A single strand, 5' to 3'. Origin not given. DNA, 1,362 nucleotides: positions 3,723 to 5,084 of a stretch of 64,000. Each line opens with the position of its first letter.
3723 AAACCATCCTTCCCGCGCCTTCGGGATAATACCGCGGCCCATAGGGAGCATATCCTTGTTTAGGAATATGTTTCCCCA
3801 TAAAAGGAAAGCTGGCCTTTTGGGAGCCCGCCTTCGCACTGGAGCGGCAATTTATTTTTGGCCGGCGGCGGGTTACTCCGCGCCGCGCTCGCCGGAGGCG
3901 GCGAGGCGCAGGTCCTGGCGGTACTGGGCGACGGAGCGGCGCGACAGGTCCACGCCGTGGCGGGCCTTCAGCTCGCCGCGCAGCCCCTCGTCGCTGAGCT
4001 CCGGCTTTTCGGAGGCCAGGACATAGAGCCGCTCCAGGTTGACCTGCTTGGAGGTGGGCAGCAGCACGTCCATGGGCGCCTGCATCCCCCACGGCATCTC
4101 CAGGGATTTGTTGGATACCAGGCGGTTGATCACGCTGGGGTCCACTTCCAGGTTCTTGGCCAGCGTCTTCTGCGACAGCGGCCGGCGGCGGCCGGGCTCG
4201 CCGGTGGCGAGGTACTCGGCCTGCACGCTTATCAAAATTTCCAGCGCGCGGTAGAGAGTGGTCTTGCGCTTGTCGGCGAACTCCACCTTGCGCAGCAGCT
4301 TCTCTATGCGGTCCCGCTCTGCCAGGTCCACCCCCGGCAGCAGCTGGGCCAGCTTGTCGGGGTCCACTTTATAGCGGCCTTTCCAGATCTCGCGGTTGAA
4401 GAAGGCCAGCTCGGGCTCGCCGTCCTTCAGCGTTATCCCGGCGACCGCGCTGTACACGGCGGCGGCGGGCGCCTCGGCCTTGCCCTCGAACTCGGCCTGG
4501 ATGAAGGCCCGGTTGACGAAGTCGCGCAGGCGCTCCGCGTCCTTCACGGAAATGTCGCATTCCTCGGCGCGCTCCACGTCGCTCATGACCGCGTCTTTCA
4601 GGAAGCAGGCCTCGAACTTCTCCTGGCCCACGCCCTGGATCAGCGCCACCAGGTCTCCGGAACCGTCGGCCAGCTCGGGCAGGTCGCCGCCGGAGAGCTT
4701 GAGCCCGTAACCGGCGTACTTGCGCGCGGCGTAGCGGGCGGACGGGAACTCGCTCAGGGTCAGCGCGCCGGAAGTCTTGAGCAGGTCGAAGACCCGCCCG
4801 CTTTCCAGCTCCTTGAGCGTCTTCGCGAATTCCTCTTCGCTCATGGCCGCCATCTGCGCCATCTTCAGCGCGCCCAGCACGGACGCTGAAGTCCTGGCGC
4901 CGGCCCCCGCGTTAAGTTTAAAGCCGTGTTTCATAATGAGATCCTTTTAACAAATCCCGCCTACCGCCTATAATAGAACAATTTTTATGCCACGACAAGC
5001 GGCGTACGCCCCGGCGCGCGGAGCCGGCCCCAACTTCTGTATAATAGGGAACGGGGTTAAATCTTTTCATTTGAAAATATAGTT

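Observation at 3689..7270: Exact 17-mer -24/-12 promoters flank a divergent rpoN-like / enhancer-binding-protein gene pair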

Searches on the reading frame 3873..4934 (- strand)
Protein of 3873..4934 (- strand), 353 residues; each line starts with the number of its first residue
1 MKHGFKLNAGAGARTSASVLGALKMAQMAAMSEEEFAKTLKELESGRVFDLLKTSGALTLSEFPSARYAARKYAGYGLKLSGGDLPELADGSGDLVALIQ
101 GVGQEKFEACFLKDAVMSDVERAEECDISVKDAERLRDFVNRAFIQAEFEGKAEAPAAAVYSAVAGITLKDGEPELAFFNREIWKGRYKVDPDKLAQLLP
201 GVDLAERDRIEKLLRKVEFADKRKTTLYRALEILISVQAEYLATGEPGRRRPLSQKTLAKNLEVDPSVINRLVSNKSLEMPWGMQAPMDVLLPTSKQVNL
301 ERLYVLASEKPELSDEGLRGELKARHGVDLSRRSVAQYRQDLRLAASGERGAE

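Call 8: search_protein_families(library=pfam, proteins=[window:3873-4934:-], max_evalue=0.01)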
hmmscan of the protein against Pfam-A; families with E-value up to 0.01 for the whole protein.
window:3873-4934:- (353 aa): 1 family
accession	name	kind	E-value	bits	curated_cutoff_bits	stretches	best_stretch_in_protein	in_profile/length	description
PF04552.19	Sigma54_DBD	-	1.4e-15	57.9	22.8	1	219-350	17-158/160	Sigma-54, DNA binding domain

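Call 12: find_homologous_proteins(query=window:3873-4934:-, max_evalue=0.001)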
Query window:3873-4934:- (353 aa): 196 proteins with E <= 0.001 among 8000 candidates; the best 120 are listed.
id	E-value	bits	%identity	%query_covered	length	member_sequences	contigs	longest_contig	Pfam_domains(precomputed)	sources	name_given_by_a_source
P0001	3.9e-209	711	93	100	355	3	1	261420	PF04552.20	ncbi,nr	ncbi:MAG: hypothetical protein PHV33_08910 [Elusimicrobiales bacterium]|nr:hypothetical protein [Elu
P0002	2.8e-201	686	91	97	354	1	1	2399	PF04552.20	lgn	-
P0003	7.3e-199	678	89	99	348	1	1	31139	PF04552.20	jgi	jgi:hypothetical protein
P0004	3.3e-196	669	88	100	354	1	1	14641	PF04552.20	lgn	-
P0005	6.9e-195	665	87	97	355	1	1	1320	PF04552.20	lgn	-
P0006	8.8e-195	664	87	99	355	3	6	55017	PF04552.20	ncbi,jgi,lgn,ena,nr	ncbi:MAG TPA: hypothetical protein DEQ38_01740 [Elusimicrobia bacterium]|nr:hypothetical protein [El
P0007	3.0e-194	663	87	100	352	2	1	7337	PF04552.20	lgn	-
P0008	1.2e-188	644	85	99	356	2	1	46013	PF04552.20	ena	-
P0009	4.4e-187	639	84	99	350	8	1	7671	PF04552.20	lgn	-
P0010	2.2e-186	637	83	99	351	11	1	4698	PF04552.20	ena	-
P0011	4.0e-186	636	84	100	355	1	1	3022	PF04552.20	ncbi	-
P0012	6.3e-186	635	84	99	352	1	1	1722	PF04552.20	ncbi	-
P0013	6.1e-185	632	84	99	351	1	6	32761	PF04552.20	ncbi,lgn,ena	-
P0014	4.0e-183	626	82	99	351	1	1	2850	PF04552.20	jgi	jgi:RNA polymerase sigma-54 factor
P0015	7.5e-183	625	82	99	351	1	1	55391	PF04552.20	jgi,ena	-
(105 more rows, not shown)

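Call 14: search_solved_structures(query=window:3873-4934:-, max_evalue=1, show_alignments=2)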
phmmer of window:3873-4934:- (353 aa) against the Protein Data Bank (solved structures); distinct sequences matched with E-value up to 1: 21.
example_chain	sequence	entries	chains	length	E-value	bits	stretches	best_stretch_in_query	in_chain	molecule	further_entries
5ui5_I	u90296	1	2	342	0.00014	24.5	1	213-350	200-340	RNA polymerase sigma factor RpoN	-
9mse_M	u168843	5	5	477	0.003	20.1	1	217-350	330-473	RNA polymerase sigma-54 factor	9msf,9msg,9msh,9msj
8f1i_M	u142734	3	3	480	0.003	20.1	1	217-350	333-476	RNA polymerase sigma-54 factor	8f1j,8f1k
9q91_M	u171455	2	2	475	0.0034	19.9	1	217-350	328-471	RNA polymerase sigma-54 factor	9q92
7qv9_M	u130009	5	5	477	0.0034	19.9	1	217-350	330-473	RNA polymerase sigma-54 factor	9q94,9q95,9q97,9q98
5ui8_M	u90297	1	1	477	0.0034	19.9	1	217-350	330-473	RNA polymerase sigma-54 factor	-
7qxi_M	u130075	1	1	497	0.0037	19.8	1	217-350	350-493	RNA polymerase sigma-54 factor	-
7qwp_M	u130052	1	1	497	0.0037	19.8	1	217-350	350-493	RNA polymerase sigma-54 factor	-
9q90_M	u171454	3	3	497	0.0038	19.7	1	217-350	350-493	RNA polymerase sigma-54 factor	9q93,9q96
5nwt_M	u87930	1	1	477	0.0039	19.7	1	217-350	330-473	RNA polymerase sigma-54 factor,RNA polymerase sigma-54 factor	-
5nsr_M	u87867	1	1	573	0.0087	18.5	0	306-350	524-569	RNA polymerase sigma-54 factor,RNA polymerase sigma-54 factor,RNA polymerase sigma-54 fact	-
5nss_M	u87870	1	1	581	0.0091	18.5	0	306-350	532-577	RNA polymerase sigma-54 factor,RNA polymerase sigma-54 factor,RNA polymerase sigma-54 fact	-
6gfw_M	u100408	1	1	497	0.012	18.1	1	220-350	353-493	RNA polymerase sigma-54 factor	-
6gh5_M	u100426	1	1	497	0.012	18.1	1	220-350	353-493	RNA polymerase sigma-54 factor,RNA polymerase sigma-54 factor,RNA polymerase sigma-54 fact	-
6gh6_M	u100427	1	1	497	0.012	18.1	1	220-350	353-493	RNA polymerase sigma-54 factor,RNA polymerase sigma-54 factor,RNA polymerase sigma-54 fact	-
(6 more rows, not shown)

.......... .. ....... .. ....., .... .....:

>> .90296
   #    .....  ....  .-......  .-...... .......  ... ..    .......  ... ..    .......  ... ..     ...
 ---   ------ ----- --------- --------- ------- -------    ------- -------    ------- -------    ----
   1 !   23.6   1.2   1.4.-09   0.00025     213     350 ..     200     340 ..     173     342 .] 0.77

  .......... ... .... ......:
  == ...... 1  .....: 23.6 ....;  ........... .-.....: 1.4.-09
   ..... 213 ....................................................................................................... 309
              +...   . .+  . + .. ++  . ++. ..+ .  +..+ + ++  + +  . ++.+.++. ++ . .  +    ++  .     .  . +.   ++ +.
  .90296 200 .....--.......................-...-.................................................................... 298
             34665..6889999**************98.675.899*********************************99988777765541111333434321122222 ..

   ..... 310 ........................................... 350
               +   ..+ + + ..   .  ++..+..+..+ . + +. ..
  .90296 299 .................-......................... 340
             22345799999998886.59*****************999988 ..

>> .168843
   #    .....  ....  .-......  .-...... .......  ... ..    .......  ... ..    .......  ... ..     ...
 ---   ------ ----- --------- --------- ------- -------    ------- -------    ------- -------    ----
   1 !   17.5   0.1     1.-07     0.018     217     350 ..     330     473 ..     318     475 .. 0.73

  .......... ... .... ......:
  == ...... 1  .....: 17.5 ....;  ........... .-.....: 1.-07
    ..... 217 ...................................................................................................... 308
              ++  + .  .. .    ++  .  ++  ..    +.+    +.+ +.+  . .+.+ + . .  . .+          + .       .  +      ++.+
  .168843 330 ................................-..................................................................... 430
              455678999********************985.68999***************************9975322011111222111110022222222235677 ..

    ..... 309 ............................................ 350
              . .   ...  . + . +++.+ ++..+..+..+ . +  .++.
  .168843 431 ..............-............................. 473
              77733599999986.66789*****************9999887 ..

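Call 16: search_solved_structures(query=A2, max_evalue=10, show_alignments=2)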
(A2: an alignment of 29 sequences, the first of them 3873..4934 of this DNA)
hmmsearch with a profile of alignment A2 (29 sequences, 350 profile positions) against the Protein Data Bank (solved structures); distinct sequences matched with E-value up to 10: 24.
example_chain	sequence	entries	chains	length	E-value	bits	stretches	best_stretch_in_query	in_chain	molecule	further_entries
5ui5_I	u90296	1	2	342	9.3e-12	47.6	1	203-345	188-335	RNA polymerase sigma factor RpoN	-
7qv9_M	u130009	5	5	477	2.7e-06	29.7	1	217-345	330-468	RNA polymerase sigma-54 factor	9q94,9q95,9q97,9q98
5ui8_M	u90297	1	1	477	2.7e-06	29.7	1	217-345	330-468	RNA polymerase sigma-54 factor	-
9q91_M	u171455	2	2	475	2.8e-06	29.7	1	217-345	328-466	RNA polymerase sigma-54 factor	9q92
9mse_M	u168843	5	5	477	2.8e-06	29.6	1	217-345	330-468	RNA polymerase sigma-54 factor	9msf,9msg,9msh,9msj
8f1i_M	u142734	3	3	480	2.8e-06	29.6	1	217-345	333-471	RNA polymerase sigma-54 factor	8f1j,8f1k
9q90_M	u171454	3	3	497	3e-06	29.5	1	217-345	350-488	RNA polymerase sigma-54 factor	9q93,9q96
7qxi_M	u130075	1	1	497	3e-06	29.5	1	217-345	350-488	RNA polymerase sigma-54 factor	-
7qwp_M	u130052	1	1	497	3e-06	29.5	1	217-345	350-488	RNA polymerase sigma-54 factor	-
5nwt_M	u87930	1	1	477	3.3e-06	29.4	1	217-345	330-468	RNA polymerase sigma-54 factor,RNA polymerase sigma-54 factor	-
5nsr_M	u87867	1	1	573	1.1e-05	27.7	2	215-284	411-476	RNA polymerase sigma-54 factor,RNA polymerase sigma-54 factor,RNA polymerase sigma-54 fact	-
5nss_M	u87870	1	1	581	1.1e-05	27.7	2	215-284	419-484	RNA polymerase sigma-54 factor,RNA polymerase sigma-54 factor,RNA polymerase sigma-54 fact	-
8reb_M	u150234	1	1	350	1.6e-05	27.2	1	208-344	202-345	RNA polymerase sigma-54 factor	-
8re4_M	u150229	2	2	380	1.8e-05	27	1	208-344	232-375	RNA polymerase sigma-54 factor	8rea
6gh5_M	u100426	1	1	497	2e-05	26.8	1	208-345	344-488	RNA polymerase sigma-54 factor,RNA polymerase sigma-54 factor,RNA polymerase sigma-54 fact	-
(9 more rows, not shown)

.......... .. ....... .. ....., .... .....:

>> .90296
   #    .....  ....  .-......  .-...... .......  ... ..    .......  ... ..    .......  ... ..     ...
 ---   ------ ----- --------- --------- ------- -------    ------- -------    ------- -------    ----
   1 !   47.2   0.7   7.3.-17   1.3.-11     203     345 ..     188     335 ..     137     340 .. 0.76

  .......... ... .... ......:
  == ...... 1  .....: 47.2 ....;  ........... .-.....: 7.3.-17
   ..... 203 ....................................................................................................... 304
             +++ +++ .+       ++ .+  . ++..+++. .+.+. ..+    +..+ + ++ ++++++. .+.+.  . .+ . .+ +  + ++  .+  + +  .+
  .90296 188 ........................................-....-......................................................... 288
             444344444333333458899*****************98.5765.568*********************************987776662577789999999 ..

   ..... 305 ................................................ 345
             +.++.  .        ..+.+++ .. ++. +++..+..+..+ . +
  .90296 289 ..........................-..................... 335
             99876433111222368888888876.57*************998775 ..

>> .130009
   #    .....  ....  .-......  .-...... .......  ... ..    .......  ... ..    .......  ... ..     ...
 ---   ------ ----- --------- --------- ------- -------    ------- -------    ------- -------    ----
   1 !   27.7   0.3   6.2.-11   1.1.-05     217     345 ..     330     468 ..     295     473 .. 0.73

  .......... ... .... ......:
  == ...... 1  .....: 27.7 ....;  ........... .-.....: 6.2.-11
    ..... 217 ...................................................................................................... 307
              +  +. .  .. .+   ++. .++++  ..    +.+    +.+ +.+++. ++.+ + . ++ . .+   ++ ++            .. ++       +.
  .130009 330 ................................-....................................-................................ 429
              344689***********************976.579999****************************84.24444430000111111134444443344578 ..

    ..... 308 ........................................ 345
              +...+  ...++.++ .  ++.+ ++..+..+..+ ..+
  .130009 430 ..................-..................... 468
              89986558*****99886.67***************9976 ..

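Call 18: find_related_loci(query=A2, collection=genome_contigs, flank=10000)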
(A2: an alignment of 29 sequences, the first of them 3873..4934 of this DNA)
Query A2 (353 aa) in genome_contigs; peptide patterns used: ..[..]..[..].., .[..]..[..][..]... (x = any residue, [..] = any of these).
180 stretches matched a pattern; 93 encode a relative of the query (tblastn E <= 1e-3); the best 80 are kept; 79 distinct loci.
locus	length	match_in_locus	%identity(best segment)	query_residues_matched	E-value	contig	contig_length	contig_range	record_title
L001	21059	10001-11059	93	1-353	0e+0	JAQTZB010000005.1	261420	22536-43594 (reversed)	MAG: Elusimicrobiales bacterium isolate STC_50 NODE_79_length_261420_cov_7.361965_Sandtown_C, whole genome shotgun seque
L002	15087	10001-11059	81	1-352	0e+0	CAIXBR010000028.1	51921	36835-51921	MAG: uncultured Elusimicrobia bacterium isolate AlinenLipids_bin-3311 genome assembly, contig: bin-3311:028/132, whole g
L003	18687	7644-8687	83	3-350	0e+0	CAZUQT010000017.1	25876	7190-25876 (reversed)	MAG TPA_asm: uncultured Elusimicrobiaceae bacterium isolate SRP302447_co3_112 genome assembly, contig: NODE_5137_length_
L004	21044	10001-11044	82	3-350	0e+0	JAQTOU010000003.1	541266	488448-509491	MAG: Elusimicrobiales bacterium isolate STB_10 NODE_24_length_541266_cov_9.346848_Sandtown_B, whole genome shotgun seque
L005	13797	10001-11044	82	3-350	0e+0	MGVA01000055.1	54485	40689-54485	MAG: Elusimicrobia bacterium RIFOXYA12_FULL_51_18 rifixya3_full_scaffold_609, whole genome shotgun sequence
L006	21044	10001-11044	82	3-350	0e+0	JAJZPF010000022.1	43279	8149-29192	MAG: bacterium isolate SKS1.bin115 NODE_1462_length_43279_cov_7.170374, whole genome shotgun sequence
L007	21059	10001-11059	78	1-350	0e+0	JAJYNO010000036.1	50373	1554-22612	MAG: bacterium isolate DBS2-4.bin76 NODE_1037_length_50373_cov_3.54596, whole genome shotgun sequence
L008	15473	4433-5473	78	7-353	0e+0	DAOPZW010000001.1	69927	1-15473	MAG TPA_asm: Elusimicrobiales bacterium isolate AMR_MDS_1278 NODE_252_length_69927_cov_5.885405, whole genome shotgun se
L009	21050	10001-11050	80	1-350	0e+0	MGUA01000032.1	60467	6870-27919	MAG: Elusimicrobia bacterium GWB2_63_22 gwb2_scaffold_544, whole genome shotgun sequence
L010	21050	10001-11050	79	1-350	0e+0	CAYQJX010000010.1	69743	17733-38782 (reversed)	MAG TPA_asm: uncultured Elusimicrobiaceae bacterium isolate binchicken_co266_98 genome assembly, contig: NODE_851_length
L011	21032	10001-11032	81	1-344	0e+0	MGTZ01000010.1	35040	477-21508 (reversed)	MAG: Elusimicrobia bacterium GWB2_63_16 gwb2_scaffold_1329, whole genome shotgun sequence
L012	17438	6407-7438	81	1-344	0e+0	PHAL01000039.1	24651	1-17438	MAG: Elusimicrobia bacterium HGW-Elusimicrobia-3 08E140C01_scaffold_1406, whole genome shotgun sequence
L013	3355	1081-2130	80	1-350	0e+0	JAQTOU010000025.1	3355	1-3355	MAG: Elusimicrobiales bacterium isolate STB_10 NODE_109837_length_3355_cov_1.466233_Sandtown_B, whole genome shotgun seq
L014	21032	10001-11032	81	1-344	0e+0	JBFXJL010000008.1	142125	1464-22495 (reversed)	MAG: Elusimicrobiales bacterium isolate CA_2019_TPIn_50 NODE_418_length_142125_cov_40.134953_TPIn, whole genome shotgun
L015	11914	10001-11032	79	7-350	1e-180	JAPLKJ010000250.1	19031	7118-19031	MAG: Elusimicrobia bacterium isolate LacPavin_0920_WC70_MAG_61_9 LacPavin_0920_WC70_scaffold_828728, whole genome shotgu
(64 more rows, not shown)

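Call 21: predict_structure(alignment_id=A2)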
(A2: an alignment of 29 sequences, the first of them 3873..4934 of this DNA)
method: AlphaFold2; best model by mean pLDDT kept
length: 353 residues; sequences in the alignment: 29
mean_pLDDT: 72.7   pTM: 0.60
mean pLDDT of the five models: 72.7, 72.5, 72.1, 69.8, 69.1
residues with pLDDT >= 90: 17; 70-90: 232; 50-70: 44; < 50: 60
segments of 3 or more residues with pLDDT < 50: 1-16, 72-89, 144-161, 348-353
pLDDT, mean of each block of 10 residues (from residue 1): 35 45 70 79 87 86 62 40 40 68 74 70 85 80 45 33 70 77 68 87 87 88 86 91 84 89 81 77 79 88 86 88 89 85 58 32
secondary structure, 60 per line:
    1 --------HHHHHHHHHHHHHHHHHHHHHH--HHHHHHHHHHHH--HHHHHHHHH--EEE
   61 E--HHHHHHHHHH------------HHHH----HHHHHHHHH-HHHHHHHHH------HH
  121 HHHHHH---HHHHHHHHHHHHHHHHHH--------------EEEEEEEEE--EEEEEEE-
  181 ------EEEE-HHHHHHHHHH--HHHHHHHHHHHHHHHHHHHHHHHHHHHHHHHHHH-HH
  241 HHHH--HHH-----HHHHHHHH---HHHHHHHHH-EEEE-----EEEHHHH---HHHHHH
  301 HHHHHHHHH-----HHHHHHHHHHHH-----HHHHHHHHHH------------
elements in order: H9-30 H33-44 H47-55 E58-61 H64-73 H86-89 H94-102 H104-112 H119-126 H130-147 E162-170 E173-179 E187-190 H192-201 H204-237 H239-244 H255-262 H266-274 E276-279 E285-287 H288-291 H295-309 H315-326 H332-341

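Call 35: search_protein_families(library=ncbifam, proteins=[window:3873-4934:-], max_evalue=0.1)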
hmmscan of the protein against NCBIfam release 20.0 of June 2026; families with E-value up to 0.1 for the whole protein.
window:3873-4934:- (353 aa): 7 families
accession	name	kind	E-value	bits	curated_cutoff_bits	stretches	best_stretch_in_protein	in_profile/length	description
TIGR02395.1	rpoN_sigma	equivalog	3.9e-16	59.1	277.35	1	220-350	292-433/434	RNA polymerase factor sigma-54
NF004602.0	PRK05932.2-4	equivalog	4.2e-12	45.6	506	1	217-350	269-408/416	RNA polymerase factor sigma-54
NF009118.0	PRK12469.1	subfamily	1e-11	44.4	396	2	217-283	335-400/483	RNA polymerase factor sigma-54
NF004595.0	PRK05932.1-2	equivalog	9.1e-11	41.3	513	2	221-284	341-403/484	RNA polymerase factor sigma-54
NF004596.0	PRK05932.1-3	subfamily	2e-09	37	499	2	312-350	467-504/515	RNA polymerase factor sigma-54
NF004598.0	PRK05932.1-5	equivalog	1.3e-05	24.2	621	1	221-284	362-424/504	RNA polymerase factor sigma-54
NF004597.0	PRK05932.1-4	equivalog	0.00033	19.3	817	1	221-350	334-473/477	RNA polymerase factor sigma-54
